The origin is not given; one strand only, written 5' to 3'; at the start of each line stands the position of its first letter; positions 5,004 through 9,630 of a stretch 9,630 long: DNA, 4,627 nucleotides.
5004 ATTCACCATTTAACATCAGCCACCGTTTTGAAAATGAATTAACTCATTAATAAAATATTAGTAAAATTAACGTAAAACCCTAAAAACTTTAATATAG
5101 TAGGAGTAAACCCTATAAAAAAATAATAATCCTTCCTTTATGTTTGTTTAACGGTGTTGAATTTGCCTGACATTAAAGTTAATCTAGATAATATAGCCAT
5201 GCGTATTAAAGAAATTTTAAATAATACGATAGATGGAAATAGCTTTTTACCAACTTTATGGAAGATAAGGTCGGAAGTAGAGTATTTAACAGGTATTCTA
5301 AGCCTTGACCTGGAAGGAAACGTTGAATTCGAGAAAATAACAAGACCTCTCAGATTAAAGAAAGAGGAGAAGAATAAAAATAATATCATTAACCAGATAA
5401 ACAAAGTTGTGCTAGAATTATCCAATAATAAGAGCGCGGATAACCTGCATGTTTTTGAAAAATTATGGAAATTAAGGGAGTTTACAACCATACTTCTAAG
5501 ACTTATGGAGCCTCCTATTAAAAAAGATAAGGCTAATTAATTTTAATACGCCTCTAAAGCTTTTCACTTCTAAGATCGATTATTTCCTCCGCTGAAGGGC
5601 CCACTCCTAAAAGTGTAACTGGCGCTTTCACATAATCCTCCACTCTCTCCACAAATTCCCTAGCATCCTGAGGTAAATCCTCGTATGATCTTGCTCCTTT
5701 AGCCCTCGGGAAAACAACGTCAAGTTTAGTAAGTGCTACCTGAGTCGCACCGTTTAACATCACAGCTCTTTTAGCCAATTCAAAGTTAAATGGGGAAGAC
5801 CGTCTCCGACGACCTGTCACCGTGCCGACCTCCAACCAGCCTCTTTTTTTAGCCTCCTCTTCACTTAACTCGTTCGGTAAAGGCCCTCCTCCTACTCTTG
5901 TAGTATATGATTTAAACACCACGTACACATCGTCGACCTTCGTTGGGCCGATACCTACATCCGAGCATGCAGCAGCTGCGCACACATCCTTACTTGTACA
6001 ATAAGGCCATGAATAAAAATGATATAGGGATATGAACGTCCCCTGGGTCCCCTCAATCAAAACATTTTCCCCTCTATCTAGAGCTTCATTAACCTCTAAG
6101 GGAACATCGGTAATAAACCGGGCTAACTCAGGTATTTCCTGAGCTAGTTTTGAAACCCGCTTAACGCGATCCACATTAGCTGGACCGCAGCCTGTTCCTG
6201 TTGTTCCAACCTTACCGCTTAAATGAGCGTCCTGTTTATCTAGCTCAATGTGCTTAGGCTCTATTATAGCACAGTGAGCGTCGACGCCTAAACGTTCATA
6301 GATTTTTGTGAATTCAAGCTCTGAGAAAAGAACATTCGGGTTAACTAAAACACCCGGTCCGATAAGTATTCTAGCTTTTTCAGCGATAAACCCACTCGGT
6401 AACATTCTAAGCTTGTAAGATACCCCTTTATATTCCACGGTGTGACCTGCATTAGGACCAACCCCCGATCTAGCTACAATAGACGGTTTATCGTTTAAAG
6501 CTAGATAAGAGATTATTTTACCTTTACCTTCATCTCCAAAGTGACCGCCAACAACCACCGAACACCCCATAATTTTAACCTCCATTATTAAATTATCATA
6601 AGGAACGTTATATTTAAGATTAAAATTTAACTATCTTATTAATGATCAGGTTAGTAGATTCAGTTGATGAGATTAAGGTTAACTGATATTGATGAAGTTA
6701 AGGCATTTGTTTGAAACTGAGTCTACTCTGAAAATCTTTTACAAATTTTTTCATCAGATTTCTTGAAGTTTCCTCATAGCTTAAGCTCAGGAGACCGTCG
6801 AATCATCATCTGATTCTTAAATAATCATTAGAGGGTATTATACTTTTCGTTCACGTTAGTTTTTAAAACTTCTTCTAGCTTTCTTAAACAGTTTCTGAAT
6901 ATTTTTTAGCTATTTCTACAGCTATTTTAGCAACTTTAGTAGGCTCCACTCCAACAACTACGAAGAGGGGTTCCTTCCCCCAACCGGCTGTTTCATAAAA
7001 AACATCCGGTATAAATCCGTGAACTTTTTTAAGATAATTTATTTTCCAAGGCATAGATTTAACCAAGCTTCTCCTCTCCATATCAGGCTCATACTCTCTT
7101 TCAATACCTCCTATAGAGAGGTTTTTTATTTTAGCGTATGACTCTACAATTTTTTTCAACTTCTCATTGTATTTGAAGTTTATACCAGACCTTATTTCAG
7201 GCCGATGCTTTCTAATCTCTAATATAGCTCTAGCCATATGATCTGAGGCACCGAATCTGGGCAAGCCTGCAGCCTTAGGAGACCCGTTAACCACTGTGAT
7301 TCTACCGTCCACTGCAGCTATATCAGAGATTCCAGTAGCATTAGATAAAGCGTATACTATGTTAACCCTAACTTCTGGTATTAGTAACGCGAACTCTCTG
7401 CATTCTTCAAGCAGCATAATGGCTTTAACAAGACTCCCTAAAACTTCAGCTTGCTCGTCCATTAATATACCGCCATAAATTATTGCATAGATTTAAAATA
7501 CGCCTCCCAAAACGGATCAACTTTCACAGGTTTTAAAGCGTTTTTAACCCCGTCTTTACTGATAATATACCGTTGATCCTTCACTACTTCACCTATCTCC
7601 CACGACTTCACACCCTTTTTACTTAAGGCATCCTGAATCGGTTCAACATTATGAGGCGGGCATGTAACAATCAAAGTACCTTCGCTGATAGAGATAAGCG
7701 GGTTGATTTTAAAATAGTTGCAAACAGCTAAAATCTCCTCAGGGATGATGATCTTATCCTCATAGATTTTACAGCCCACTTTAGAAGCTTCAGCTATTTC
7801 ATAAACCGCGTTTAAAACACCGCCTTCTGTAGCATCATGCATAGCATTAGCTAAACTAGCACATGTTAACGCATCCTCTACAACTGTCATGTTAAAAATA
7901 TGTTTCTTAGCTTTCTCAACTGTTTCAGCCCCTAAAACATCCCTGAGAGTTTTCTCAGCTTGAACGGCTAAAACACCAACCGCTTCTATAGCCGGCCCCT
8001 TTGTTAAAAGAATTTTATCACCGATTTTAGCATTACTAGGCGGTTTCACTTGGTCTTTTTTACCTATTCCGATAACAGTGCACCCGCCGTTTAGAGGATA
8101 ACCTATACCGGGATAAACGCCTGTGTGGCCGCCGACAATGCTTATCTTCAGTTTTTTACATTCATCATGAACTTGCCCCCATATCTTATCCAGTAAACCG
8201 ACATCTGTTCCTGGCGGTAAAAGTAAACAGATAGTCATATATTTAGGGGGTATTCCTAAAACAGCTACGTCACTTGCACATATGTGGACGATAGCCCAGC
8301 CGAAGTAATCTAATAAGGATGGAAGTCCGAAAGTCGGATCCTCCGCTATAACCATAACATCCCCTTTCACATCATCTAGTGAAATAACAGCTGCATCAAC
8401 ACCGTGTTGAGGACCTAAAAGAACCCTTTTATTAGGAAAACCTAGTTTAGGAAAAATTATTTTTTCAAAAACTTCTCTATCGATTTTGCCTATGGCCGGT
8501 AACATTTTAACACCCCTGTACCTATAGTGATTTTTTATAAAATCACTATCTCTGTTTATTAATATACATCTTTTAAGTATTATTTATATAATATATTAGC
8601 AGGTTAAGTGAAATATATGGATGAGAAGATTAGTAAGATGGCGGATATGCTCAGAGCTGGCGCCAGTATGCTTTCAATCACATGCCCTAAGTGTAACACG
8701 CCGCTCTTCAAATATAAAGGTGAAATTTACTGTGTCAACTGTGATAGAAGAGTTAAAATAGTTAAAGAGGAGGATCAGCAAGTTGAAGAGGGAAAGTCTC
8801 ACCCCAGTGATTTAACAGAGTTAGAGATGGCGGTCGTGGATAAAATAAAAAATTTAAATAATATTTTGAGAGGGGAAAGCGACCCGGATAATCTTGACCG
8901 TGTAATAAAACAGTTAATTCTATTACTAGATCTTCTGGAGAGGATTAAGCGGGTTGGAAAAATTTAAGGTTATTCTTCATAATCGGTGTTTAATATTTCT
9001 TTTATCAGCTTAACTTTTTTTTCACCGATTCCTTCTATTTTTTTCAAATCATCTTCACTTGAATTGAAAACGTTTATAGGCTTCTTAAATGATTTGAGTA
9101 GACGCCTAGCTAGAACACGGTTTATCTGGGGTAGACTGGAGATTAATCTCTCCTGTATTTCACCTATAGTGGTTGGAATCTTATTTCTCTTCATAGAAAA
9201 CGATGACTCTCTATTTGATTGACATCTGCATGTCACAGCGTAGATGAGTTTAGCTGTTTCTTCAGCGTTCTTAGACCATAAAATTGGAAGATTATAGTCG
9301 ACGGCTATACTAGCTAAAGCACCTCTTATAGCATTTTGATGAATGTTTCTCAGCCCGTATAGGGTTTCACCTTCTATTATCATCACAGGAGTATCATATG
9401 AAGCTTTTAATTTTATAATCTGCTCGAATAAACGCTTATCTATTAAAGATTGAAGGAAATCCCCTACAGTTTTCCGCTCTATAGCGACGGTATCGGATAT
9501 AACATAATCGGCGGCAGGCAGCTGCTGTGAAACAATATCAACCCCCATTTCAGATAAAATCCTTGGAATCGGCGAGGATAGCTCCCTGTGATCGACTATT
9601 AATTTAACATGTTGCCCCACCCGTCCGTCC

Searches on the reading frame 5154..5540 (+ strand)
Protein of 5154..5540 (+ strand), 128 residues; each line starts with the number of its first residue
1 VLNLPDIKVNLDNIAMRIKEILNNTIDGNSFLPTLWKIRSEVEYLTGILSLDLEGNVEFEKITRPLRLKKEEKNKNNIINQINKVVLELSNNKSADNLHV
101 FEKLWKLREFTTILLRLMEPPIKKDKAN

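Call 5: search_protein_families(library=pfam, proteins=[window:5154-5540:+], max_evalue=1)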
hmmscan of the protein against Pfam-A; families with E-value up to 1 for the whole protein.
window:5154-5540:+ (128 aa): 4 families
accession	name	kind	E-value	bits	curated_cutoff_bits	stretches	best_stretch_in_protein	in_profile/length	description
PF07014.17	Hs1pro-1_C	-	0.034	14.2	29.3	1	76-120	67-111/257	Hs1pro-1 protein C-terminus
PF01658.22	Inos-1-P_synth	-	0.054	14.1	27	1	45-84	20-59/107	Myo-inositol-1-phosphate synthase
PF18829.7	Importin_rep_6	-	0.061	14.1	23.9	1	68-107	64-103/110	Importin repeat 6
PF02514.21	CobN-Mg_chel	-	0.067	11.4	24.5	1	68-119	548-599/1090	CobN/Magnesium Chelatase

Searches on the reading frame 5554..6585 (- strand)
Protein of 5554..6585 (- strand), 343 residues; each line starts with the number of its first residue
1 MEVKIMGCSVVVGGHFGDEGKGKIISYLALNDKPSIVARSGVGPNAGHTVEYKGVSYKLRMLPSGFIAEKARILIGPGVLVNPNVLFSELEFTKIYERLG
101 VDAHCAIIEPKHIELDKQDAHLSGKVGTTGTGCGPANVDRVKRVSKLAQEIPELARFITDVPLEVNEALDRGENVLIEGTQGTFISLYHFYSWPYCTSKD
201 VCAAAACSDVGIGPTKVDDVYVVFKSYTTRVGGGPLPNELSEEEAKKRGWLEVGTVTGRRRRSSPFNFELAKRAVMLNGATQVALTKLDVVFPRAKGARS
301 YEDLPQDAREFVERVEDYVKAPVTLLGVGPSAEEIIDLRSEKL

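Call 5: search_protein_families(library=pfam, proteins=[window:5554-6585:-], max_evalue=1)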
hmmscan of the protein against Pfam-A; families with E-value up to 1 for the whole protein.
window:5554-6585:- (343 aa): 1 family
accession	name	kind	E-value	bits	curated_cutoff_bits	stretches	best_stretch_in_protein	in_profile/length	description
PF00709.27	Adenylsucc_synt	-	3e-79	267.1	27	3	145-291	182-329/416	Adenylosuccinate synthetase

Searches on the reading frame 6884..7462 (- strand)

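Call 5: search_protein_families(library=pfam, proteins=[window:6884-7462:-], max_evalue=1)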
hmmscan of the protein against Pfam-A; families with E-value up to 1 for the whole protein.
window:6884-7462:- (192 aa): 3 families
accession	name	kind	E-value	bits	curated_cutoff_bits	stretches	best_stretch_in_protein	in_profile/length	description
PF10120.14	ThiN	-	1e-47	162.4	25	1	11-182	2-164/165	Thiamine-phosphate synthase ThiN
PF24214.1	Phage_H_T_join_2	-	0.099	12.9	23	1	101-180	47-125/170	Putative phage head-tail joining protein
PF19807.5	DUF6290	-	0.13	12.9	27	1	94-119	4-29/72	Family of unknown function (DUF6290)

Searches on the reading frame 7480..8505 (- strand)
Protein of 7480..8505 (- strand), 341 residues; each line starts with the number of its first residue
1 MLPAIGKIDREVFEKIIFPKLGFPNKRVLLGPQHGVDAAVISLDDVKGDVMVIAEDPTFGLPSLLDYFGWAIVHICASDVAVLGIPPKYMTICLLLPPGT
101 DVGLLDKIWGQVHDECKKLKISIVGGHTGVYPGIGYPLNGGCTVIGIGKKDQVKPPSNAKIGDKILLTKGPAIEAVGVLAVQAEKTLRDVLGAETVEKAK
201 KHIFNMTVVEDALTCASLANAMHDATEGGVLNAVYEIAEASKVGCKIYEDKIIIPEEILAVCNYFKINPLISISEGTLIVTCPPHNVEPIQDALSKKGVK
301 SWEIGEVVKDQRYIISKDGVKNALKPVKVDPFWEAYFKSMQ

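Call 5: search_protein_families(library=pfam, proteins=[window:7480-8505:-], max_evalue=1)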
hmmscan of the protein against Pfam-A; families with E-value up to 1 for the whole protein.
window:7480-8505:- (341 aa): 2 families
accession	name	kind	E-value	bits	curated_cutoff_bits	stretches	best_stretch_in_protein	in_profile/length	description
PF02769.27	AIRS_C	-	1.9e-24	87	23.1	1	160-315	1-153/156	AIR synthase related protein, C-terminal domain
PF00586.29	AIRS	-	2.9e-12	47.4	24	1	36-142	2-108/112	AIR synthase related protein, N-terminal domain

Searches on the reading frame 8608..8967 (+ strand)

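Call 86: search_protein_families(library=pfam, proteins=[window:8608-8967:+], max_evalue=0.1)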
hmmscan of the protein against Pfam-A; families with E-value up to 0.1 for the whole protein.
window:8608-8967:+ (119 aa): 8 families
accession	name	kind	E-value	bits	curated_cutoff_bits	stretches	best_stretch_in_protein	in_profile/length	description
PF06677.18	Auto_anti-p27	-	4.7e-16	59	24.1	1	9-46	1-40/40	Sjogren's syndrome/scleroderma autoantigen 1 (Autoantigen p27)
PF07191.17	Zn_ribbon_6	-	0.0039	17.6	25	1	24-53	1-30/67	Double zinc ribbon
PF14369.11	Zn_ribbon_19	-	0.014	16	30.8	0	41-58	4-21/35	zinc-ribbon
PF03119.21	DNA_ligase_ZBD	-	0.016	15.5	25.8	1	25-44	1-22/27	NAD-dependent DNA ligase C4 zinc finger domain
PF12773.13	DZR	-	0.041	14.5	27.3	1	24-50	13-35/45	Double zinc ribbon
PF17376.7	DUF5398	-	0.047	14.5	28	0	59-100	20-61/80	Family of unknown function (DUF5398)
PF13248.11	Zn_ribbon_3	-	0.066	13.1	27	0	24-32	17-25/26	zinc-ribbon domain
PF03966.22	Trm112p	-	0.077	13.4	22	0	24-47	8-33/40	Trm112p-like protein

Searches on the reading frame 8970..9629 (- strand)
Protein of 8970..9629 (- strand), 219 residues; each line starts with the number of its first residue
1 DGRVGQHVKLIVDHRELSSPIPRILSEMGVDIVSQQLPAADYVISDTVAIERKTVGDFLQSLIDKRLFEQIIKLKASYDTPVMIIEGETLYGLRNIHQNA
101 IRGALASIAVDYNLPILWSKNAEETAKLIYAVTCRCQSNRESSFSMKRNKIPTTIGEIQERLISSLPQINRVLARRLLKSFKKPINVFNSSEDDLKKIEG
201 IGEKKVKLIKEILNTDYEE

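Call 86: search_protein_families(library=pfam, proteins=[window:8970-9629:-], max_evalue=0.1)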
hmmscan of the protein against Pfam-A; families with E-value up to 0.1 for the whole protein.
window:8970-9629:- (219 aa): 7 families
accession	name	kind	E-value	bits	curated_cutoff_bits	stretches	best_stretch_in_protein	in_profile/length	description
PF02732.21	ERCC4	-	1.5e-36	125.8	24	1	12-131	1-139/140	ERCC4 domain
PF14520.12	HHH_5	-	8.8e-09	36.2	27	1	162-213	3-55/57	Helix-hairpin-helix domain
PF00633.29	HHH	-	0.0001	22.4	24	1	186-211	4-29/30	Helix-hairpin-helix motif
PF14716.13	HHH_8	-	0.00064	20.5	30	1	174-216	33-71/73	Helix-hairpin-helix domain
PF12836.13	HHH_3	-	0.0022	18.5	27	1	161-211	14-62/65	Helix-hairpin-helix motif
PF12826.13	HHH_2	-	0.0043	17.6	27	1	165-214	7-56/64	Helix-hairpin-helix motif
PF03118.21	RNA_pol_A_CTD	-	0.075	13.2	23.8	0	189-214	41-66/67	Bacterial RNA polymerase, alpha chain C terminal domain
